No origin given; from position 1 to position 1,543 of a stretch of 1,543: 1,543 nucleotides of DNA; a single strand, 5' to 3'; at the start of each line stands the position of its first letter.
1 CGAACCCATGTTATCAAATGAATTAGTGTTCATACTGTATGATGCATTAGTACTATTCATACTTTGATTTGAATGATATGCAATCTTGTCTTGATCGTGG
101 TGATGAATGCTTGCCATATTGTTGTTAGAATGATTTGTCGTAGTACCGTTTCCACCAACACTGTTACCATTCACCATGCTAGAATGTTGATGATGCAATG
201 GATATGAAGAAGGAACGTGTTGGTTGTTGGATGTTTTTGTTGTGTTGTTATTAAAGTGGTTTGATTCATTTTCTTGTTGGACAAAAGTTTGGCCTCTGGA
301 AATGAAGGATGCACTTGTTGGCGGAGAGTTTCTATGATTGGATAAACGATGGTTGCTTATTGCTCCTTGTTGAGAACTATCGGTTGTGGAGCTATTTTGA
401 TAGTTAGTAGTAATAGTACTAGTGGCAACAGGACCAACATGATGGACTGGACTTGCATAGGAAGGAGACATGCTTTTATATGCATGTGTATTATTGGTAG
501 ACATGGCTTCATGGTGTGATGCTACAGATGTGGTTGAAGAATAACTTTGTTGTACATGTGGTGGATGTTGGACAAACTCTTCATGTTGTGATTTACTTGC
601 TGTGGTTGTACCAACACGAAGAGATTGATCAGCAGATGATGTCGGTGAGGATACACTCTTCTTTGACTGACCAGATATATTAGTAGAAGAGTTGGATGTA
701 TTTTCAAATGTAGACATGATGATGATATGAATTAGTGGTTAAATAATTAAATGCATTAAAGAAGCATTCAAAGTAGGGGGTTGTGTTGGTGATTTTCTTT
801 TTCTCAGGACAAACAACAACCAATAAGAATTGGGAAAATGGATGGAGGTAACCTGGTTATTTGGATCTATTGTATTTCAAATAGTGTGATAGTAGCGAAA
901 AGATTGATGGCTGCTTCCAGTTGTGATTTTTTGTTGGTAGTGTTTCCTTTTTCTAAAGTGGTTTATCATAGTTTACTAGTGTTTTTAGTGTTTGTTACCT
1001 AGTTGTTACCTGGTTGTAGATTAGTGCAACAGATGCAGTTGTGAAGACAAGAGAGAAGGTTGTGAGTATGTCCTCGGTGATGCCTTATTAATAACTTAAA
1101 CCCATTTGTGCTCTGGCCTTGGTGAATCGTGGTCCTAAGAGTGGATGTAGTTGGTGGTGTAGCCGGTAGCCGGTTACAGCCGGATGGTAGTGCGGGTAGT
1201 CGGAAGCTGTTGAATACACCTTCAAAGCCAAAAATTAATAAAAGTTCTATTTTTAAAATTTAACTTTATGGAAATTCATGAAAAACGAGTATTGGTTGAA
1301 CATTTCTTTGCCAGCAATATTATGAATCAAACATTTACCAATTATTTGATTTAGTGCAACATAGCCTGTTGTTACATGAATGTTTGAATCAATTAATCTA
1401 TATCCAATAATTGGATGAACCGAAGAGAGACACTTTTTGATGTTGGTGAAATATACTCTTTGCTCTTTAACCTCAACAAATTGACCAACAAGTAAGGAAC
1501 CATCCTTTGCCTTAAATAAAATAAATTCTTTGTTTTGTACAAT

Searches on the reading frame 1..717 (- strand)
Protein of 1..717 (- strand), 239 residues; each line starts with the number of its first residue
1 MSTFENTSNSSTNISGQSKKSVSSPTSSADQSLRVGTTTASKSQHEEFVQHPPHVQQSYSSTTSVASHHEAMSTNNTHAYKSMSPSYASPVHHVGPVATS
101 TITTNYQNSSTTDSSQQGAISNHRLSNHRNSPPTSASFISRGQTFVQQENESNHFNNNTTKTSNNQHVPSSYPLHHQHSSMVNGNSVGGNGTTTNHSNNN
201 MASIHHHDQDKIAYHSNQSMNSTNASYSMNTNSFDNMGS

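Call 15: search_protein_families(library=pfam, proteins=[window:1-717:-], max_evalue=1)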
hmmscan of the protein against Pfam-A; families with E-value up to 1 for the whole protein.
window:1-717:- (239 aa): 0 families

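Call 33: find_homologous_proteins(query=window:1-717:-)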
Query window:1-717:-: 282 candidates shared short words with the query, none scored E <= 0.001.

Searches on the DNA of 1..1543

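Call 4: search_rna_families(source=window, threshold=evalue, max_evalue=10, show_alignments=5)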
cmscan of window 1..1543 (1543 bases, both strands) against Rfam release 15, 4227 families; matches with E-value up to 10: 2.
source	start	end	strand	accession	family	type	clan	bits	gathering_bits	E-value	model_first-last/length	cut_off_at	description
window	1320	1436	-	RF04314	opuB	Cis-reg;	-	19.4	75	0.7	1-137/137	no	opuB ncRNA motif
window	585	615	+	RF01362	CRISPR-DR49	Gene; CRISPR;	-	18.1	41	6.6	1-47/47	no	CRISPR RNA direct repeat element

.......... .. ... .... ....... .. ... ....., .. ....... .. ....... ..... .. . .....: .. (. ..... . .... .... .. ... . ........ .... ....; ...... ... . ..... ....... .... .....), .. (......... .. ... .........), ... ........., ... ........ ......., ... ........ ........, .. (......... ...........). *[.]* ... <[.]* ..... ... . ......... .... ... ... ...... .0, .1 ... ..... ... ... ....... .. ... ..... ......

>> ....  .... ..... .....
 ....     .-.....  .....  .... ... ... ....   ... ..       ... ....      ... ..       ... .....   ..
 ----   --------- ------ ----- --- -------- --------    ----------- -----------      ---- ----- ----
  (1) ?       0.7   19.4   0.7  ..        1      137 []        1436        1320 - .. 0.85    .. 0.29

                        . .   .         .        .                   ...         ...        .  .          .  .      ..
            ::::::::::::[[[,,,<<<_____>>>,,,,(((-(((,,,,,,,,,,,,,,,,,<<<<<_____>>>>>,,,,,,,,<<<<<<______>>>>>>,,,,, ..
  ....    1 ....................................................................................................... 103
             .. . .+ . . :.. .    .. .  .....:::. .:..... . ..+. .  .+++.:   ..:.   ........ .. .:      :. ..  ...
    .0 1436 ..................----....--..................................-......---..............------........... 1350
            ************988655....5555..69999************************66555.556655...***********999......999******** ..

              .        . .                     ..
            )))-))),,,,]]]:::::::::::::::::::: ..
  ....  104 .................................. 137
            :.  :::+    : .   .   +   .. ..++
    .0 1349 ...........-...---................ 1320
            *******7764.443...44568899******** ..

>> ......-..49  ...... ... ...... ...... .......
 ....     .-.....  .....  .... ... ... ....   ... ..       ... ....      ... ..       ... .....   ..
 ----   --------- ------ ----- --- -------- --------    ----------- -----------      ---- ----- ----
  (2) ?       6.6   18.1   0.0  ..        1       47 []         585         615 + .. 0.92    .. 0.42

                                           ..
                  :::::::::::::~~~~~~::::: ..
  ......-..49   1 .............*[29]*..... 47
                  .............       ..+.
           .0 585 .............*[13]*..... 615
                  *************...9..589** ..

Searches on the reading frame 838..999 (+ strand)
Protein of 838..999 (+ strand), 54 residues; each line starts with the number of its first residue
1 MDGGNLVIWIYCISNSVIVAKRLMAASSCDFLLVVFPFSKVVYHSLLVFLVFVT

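Call 49: find_encoding_contigs(protein=window:838-999:+, flank=10000, max_places=10)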
Protein seq(54 aa) (54 aa): no gene with exactly this product is on record in the collection.

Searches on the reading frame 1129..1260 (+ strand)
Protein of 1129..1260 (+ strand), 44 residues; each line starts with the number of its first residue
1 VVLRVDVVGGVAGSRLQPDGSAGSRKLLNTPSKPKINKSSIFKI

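Call 50: find_encoding_contigs(protein=window:1129-1260:+, flank=10000, max_places=10)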
Protein seq(44 aa) (44 aa): no gene with exactly this product is on record in the collection.

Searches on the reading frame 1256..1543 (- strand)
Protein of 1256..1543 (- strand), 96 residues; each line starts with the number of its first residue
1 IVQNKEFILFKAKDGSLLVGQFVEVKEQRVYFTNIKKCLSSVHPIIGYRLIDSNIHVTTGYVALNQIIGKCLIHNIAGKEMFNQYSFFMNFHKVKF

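Call 14: find_homologous_proteins(query=window:1256-1543:-)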
Query seq(96 aa): no candidate shares three 5-residue words with the query. No homologue found.

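Call 15: search_protein_families(library=pfam, proteins=[window:1256-1543:-], max_evalue=1)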
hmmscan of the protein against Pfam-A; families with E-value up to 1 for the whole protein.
seq(96 aa): 0 families

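Call 22: search_protein_representatives(protein=window:1256-1543:-)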
Query: 96 residues. Proteins with E-value up to 0.001 (for the whole library): 3; up to 1e-10: 2; up to 1e-30: 1. The best 3 are listed.
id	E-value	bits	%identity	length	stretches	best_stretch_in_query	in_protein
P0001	3.0e-55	200.3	99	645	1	1-96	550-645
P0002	2.6e-15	72.6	29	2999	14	3-51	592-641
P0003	3.8e-05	40.0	32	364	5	21-60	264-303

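Call 24: list_cluster_members(proteins=[P0001])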
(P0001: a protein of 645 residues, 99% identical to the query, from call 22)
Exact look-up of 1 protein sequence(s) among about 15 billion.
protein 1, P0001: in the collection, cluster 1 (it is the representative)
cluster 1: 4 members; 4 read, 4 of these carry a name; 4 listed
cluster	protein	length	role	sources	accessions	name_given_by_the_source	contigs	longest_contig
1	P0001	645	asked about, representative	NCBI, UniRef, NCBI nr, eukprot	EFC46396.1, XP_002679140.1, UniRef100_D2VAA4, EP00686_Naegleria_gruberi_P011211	predicted protein [Naegleria gruberi] | Predicted protein n=1 Tax=Naegleria gruberi TaxID=5762 RepID=D2VAA4_NAEGR | uncharacterized protein NAEGRDRAFT_65790 [Naegleria gruberi]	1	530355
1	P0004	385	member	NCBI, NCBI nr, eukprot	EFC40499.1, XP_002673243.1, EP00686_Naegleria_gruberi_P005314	predicted protein [Naegleria gruberi] | uncharacterized protein NAEGRDRAFT_71659 [Naegleria gruberi] | XP_002673243.1 predicted protein [Naegleria gruberi strain NEG-M]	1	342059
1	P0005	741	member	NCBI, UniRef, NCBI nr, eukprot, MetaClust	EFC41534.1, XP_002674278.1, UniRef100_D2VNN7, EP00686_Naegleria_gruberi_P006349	predicted protein [Naegleria gruberi] | Predicted protein n=2 Tax=Naegleria gruberi TaxID=5762 RepID=D2VNN7_NAEGR | uncharacterized protein NAEGRDRAFT_51042 [Naegleria gruberi]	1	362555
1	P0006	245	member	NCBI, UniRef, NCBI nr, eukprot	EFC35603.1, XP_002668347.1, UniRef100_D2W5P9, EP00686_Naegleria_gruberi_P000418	predicted protein [Naegleria gruberi] | Predicted protein n=1 Tax=Naegleria gruberi TaxID=5762 RepID=D2W5P9_NAEGR | uncharacterized protein NAEGRDRAFT_76741 [Naegleria gruberi]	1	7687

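Call 25: search_protein_families(library=pfam, proteins=[P0001, P0005, P0004, P0006], max_evalue=1)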
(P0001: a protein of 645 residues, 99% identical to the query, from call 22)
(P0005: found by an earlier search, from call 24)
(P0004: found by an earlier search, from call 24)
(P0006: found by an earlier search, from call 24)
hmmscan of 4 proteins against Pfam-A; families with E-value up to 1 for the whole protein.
P0001 (645 aa): 0 families

P0005 (741 aa): 0 families

P0004 (385 aa): 2 families
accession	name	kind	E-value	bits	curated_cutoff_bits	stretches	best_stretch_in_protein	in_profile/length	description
PF16706.11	Izumo-Ig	-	0.099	13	26.7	0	287-339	31-83/88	Izumo-like Immunoglobulin domain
PF03692.20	CxxCxxCC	-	0.16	13.1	23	1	17-66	14-61/85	Putative zinc- or iron-chelating domain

P0006 (245 aa): 0 families

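Call 28: find_encoding_contigs(protein=P0005, flank=10000, max_places=10)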
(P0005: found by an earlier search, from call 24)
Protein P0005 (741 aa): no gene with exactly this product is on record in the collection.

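Call 29: find_encoding_contigs(protein=P0001, flank=10000, max_places=10)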
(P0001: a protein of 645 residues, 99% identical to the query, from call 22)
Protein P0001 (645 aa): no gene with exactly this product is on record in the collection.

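Call 30: find_encoding_contigs(protein=P0004, flank=10000, max_places=10)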
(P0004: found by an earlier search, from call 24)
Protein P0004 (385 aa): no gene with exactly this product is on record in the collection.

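Call 31: find_encoding_contigs(protein=P0006, flank=10000, max_places=10)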
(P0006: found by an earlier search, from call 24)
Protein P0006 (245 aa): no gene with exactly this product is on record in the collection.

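Call 32: find_homologous_proteins(query=P0005)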
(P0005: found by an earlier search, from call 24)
Query P0005 (741 aa): 1 proteins with E <= 0.001 among 3699 candidates.
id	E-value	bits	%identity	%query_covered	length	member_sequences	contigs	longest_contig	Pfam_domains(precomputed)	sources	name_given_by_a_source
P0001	0.0e+0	1491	99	87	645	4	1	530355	-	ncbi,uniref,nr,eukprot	ncbi:predicted protein [Naegleria gruberi]|uniref:Predicted protein n=1 Tax=Naegleria gruberi TaxID=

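Call 34: find_related_loci(query=P0005, collection=metagenome_contigs, flank=10000)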
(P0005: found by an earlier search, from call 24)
Query P0005 (741 aa) in metagenome_contigs; peptide patterns used: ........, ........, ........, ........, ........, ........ (x = any residue, [..] = any of these).
211 stretches matched a pattern, but none encodes a relative of the query by tblastn (E <= 1e-3).

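Call 41: search_solved_structures(query=P0005, max_evalue=10)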
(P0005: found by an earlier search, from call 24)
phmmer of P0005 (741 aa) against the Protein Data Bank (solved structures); distinct sequences matched with E-value up to 10: 0.

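Call 51: predict_structure(protein=P0001)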
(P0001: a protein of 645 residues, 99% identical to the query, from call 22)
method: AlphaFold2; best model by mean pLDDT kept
length: 645 residues; sequences in the alignment: 1
mean_pLDDT: 33.3   pTM: 0.20
mean pLDDT of the five models: 33.3, 28.1, 25.0, 24.7, 23.9
residues with pLDDT >= 90: 0; 70-90: 0; 50-70: 3; < 50: 642
segments of 3 or more residues with pLDDT < 50: 1-544, 548-645
pLDDT, mean of each block of 10 residues (from residue 1): 32 36 37 37 34 31 33 37 37 31 39 36 32 33 35 31 32 38 33 29 27 32 32 36 27 27 23 22 30 37 29 22 24 28 32 34 35 32 32 34 34 29 31 35 33 33 31 30 35 34 34 40 38 37 46 40 41 33 41 35 32 39 39 33 27
secondary structure, 60 per line:
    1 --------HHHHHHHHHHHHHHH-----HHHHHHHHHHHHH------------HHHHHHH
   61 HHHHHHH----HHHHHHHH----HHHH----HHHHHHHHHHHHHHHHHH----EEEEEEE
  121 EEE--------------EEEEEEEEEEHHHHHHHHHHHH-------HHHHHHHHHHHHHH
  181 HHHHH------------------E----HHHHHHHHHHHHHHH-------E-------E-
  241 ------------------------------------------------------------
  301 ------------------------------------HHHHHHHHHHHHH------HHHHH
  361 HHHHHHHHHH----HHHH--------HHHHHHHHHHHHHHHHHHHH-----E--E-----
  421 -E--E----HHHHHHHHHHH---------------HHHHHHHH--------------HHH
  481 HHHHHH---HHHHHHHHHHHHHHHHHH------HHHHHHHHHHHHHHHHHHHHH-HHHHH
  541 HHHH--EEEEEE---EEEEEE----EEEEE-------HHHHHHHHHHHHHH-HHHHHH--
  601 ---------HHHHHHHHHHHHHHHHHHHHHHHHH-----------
elements in order: H9-23 H29-41 H54-67 H72-79 H84-87 H92-109 E114-123 E138-147 H148-159 H167-185 H209-223 H337-349 H356-370 H375-378 H387-406 H430-440 H456-463 H478-486 H490-507 H514-534 H536-544 E547-552 E556-561 E566-570 H578-591 H593-598 H610-634

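Call 52: search_protein_families(library=pfam, proteins=[P0005], max_evalue=10)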
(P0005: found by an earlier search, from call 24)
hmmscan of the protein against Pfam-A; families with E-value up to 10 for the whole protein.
P0005 (741 aa): 0 families

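Call 55: search_protein_families(library=pfam, proteins=[P0002], max_evalue=0.01)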
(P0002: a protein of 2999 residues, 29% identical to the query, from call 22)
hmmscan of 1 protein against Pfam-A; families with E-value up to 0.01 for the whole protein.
P0002 (2999 aa): 5 families
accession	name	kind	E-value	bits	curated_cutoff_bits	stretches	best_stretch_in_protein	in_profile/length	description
PF09928.14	DUF2160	-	2e-19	70.1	28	0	590-610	31-51/88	Predicted small integral membrane protein (DUF2160)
PF24837.1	AMIN-like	-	8.6e-16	58.6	27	0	577-608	35-65/129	AMIN-like domain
PF15796.10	KELK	-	3.2e-11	44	27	0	541-570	50-79/80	KELK-motif containing domain of MRCK Ser/Thr protein kinase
PF05103.18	DivIVA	-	0.0052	17.2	28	0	168-227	8-66/131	DivIVA protein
PF14789.11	THDPS_M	-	0.007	16.9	25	0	624-635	28-39/41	Tetrahydrodipicolinate N-succinyltransferase middle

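Call 60: find_related_loci(query=P0005, collection=viral_contigs, flank=5000)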
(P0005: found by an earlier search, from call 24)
Query P0005 (741 aa) in viral_contigs; peptide patterns used: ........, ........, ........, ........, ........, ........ (x = any residue, [..] = any of these).
12 stretches matched a pattern, but none encodes a relative of the query by tblastn (E <= 1e-3).

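Call 61: find_related_loci(query=P0005, collection=genome_contigs, flank=5000)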
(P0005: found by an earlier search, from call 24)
Query P0005 (741 aa) in genome_contigs; peptide patterns used: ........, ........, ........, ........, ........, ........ (x = any residue, [..] = any of these).
83 stretches matched a pattern, but none encodes a relative of the query by tblastn (E <= 1e-3).
